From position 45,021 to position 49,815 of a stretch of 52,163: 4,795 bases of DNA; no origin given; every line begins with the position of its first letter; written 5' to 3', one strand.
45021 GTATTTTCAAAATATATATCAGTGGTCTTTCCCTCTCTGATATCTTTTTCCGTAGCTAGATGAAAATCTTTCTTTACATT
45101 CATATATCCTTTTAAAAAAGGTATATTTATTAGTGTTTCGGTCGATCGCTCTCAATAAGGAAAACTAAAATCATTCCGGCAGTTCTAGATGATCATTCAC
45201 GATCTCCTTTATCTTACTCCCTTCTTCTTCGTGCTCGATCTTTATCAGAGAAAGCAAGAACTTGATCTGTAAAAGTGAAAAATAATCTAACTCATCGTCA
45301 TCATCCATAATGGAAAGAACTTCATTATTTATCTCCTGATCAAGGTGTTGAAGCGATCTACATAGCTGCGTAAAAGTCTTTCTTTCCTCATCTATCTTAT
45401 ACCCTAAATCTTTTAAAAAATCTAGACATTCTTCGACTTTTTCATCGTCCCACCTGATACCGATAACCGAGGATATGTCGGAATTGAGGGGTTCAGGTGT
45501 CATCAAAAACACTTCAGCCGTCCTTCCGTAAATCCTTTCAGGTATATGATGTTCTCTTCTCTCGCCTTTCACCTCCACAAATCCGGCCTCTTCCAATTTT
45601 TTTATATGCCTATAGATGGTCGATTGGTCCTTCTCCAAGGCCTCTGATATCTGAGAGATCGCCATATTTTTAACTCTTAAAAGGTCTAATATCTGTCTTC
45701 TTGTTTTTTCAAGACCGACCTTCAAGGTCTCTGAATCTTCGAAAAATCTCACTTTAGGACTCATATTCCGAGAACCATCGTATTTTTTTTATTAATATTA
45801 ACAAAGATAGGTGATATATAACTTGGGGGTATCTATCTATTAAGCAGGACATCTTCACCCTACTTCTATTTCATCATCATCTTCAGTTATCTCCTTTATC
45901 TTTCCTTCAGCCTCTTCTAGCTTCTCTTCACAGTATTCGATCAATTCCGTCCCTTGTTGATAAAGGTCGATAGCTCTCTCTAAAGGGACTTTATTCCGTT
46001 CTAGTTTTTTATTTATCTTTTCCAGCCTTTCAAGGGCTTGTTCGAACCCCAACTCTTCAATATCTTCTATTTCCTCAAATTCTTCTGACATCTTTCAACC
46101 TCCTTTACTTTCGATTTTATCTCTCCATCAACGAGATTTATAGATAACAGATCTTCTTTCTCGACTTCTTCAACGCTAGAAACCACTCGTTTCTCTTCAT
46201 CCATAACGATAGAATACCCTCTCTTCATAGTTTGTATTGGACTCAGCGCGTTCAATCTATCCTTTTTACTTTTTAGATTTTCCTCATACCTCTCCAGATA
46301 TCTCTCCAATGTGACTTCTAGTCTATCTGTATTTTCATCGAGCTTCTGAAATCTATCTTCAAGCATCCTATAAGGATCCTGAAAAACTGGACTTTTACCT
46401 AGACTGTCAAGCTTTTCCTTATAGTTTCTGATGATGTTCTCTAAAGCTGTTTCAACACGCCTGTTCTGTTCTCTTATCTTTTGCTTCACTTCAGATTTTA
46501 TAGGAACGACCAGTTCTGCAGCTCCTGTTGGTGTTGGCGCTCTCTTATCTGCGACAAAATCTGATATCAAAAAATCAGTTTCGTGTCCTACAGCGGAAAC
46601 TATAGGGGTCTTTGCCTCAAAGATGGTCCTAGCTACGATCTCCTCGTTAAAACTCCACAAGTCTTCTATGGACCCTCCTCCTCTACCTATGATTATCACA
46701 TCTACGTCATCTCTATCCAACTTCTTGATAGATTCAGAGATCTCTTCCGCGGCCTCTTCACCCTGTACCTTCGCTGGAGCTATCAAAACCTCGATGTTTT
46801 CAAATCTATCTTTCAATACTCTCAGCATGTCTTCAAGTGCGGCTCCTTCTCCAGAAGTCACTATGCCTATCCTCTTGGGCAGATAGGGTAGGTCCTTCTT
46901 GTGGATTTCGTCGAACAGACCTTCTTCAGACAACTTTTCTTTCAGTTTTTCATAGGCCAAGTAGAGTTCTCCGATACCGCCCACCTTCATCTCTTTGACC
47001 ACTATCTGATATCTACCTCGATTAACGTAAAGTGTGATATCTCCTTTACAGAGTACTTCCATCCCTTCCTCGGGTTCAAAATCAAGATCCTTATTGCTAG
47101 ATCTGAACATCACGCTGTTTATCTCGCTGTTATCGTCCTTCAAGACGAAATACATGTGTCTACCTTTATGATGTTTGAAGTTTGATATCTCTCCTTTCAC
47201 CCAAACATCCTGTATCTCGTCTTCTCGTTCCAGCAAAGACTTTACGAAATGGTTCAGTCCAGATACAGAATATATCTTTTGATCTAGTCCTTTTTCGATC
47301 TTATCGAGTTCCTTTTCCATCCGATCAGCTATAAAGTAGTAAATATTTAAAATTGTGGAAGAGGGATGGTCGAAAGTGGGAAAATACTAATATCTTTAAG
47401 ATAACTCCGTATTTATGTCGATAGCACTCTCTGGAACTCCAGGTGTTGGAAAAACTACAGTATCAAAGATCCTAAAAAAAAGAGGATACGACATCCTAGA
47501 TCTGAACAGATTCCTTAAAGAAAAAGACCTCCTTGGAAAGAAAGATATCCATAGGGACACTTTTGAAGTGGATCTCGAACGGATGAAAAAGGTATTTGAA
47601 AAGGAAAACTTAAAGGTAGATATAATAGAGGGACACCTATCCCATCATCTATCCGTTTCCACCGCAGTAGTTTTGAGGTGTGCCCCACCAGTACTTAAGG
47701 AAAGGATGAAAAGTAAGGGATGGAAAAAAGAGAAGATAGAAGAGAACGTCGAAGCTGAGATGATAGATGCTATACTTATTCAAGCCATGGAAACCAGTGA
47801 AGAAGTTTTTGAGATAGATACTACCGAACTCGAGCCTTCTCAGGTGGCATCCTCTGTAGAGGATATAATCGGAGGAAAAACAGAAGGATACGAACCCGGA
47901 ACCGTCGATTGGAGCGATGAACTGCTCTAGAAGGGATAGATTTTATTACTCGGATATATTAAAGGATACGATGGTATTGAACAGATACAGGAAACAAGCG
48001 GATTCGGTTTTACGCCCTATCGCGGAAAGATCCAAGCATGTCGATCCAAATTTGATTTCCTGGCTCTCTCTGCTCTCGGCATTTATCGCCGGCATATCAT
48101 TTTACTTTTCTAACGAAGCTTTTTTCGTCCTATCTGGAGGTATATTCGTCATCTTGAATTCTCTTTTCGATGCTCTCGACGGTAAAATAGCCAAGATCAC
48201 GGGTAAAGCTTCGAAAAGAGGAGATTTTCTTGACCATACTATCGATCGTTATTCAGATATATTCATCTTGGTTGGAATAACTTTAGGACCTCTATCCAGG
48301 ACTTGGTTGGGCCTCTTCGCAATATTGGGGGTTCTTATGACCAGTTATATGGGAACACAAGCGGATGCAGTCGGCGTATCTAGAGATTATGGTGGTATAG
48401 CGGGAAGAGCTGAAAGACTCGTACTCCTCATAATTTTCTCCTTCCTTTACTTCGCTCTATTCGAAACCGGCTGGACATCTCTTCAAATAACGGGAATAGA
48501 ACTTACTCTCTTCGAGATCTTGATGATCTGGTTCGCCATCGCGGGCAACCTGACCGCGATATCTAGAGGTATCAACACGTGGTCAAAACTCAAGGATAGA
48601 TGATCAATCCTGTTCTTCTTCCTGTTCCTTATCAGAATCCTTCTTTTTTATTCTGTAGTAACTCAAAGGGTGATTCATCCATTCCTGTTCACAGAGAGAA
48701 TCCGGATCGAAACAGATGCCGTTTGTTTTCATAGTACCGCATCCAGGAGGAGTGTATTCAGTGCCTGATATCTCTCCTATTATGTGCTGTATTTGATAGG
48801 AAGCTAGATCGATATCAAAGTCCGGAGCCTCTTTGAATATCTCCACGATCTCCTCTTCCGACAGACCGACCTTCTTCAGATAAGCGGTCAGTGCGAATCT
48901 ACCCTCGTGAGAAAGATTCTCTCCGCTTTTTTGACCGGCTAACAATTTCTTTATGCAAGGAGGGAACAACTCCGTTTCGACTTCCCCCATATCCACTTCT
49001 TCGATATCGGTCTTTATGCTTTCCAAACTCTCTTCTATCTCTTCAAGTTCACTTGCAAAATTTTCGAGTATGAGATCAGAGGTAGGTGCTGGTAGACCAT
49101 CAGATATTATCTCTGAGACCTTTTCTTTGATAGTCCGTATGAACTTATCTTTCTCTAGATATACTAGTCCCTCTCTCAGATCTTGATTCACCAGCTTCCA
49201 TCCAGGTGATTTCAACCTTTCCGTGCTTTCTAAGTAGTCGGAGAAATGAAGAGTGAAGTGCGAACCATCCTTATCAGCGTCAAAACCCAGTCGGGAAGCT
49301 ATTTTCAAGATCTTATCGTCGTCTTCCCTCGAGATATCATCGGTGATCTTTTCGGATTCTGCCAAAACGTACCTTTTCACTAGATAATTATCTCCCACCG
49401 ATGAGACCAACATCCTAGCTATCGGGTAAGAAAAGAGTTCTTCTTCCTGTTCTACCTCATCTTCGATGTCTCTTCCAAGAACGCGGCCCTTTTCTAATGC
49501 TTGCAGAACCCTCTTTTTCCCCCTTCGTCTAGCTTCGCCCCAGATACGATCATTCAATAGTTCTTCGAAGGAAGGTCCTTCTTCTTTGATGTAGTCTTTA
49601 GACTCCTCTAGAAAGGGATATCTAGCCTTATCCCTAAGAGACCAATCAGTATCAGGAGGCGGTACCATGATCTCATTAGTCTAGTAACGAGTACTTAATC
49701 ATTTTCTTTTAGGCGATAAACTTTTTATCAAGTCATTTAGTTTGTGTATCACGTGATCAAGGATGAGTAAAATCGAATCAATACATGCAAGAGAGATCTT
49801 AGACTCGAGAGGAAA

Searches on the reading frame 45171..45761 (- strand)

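Call 100: search_protein_families(library=pfam, proteins=[window:45171-45761:-], max_evalue=0.001)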
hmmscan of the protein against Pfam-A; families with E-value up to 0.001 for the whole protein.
window:45171-45761:- (196 aa): 18 families
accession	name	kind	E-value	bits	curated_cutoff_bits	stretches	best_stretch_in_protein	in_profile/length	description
PF01022.26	HTH_5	-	1.6e-15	57.1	22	1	19-63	2-46/47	Bacterial regulatory protein, arsR family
PF12840.13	HTH_20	-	2.2e-11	44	27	1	18-64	3-50/51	Helix-turn-helix domain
PF01978.25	TrmB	-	2.3e-08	34.2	25.6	1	26-68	16-58/68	Sugar-specific transcriptional regulator TrmB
PF25212.1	HVO_A0114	-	1.3e-07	31.7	27.6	1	2-71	5-75/84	HVO_A0114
PF08279.18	HTH_11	-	3.2e-07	30.6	25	1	21-69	2-51/55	HTH domain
PF13412.12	HTH_24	-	6.7e-07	29.2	21.9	1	17-63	1-48/48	Winged helix-turn-helix DNA-binding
PF09339.16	HTH_IclR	-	1.3e-05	25.3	22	1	24-63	8-49/52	IclR helix-turn-helix domain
PF01047.28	MarR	-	2.3e-05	24.6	24.6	1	31-64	16-49/59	MarR family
PF21476.4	PF0610-like_N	-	4.9e-05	23.9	33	1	20-55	2-37/50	PF0610-like, N-terminal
PF13551.12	HTH_29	-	6e-05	23.5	28.1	1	21-75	1-54/64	Winged helix-turn helix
PF13601.12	HTH_34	-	7.2e-05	23.3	27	1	27-67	9-49/80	Winged helix DNA-binding domain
PF13730.12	HTH_36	-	7.6e-05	22.9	25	1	36-62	29-55/55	Helix-turn-helix domain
PF25213.1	HVO_A0261_N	-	0.00011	22.5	35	1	19-67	11-59/86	HVO_A0261 N-terminal domain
PF12802.13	MarR_2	-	0.00016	22.2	27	1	21-66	7-54/61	MarR family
PF13936.12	HTH_38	-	0.00028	21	27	1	21-55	10-43/44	Helix-turn-helix domain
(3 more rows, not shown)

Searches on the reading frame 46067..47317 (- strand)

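Call 70: search_protein_families(library=pfam, proteins=[window:46067-47317:-], max_evalue=0.00001)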
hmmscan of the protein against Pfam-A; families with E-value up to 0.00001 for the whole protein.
window:46067-47317:- (416 aa): 3 families
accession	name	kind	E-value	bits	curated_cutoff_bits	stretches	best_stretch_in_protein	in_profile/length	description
PF02601.20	Exonuc_VII_L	-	2.3e-93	313.6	35.9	2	134-350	1-216/315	Exonuclease VII, large subunit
PF13742.12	tRNA_anti_2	-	1.7e-30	105.5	27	1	16-110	1-94/95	OB-fold nucleic acid binding domain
PF01336.31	tRNA_anti-codon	-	2.3e-13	50.3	27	1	38-112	1-74/75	OB-fold nucleic acid binding domain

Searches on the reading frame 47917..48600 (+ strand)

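Call 100: search_protein_families(library=pfam, proteins=[window:47917-48600:+], max_evalue=0.001)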
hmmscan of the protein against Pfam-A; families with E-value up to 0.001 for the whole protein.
window:47917-48600:+ (228 aa): 1 family
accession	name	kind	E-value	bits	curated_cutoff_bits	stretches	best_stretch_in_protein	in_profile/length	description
PF01066.26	CDP-OH_P_transf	-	1.8e-12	48.4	22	1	44-199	4-138/152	CDP-alcohol phosphatidyltransferase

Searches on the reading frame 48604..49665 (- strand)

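Call 100: search_protein_families(library=pfam, proteins=[window:48604-49665:-], max_evalue=0.001)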
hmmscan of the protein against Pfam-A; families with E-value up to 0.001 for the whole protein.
window:48604-49665:- (353 aa): 1 family
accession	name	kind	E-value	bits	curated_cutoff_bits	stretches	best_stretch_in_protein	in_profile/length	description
PF04104.19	DNA_primase_lrg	-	7.5e-37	127.5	22.4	1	137-337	3-266/266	Eukaryotic and archaeal DNA primase, large subunit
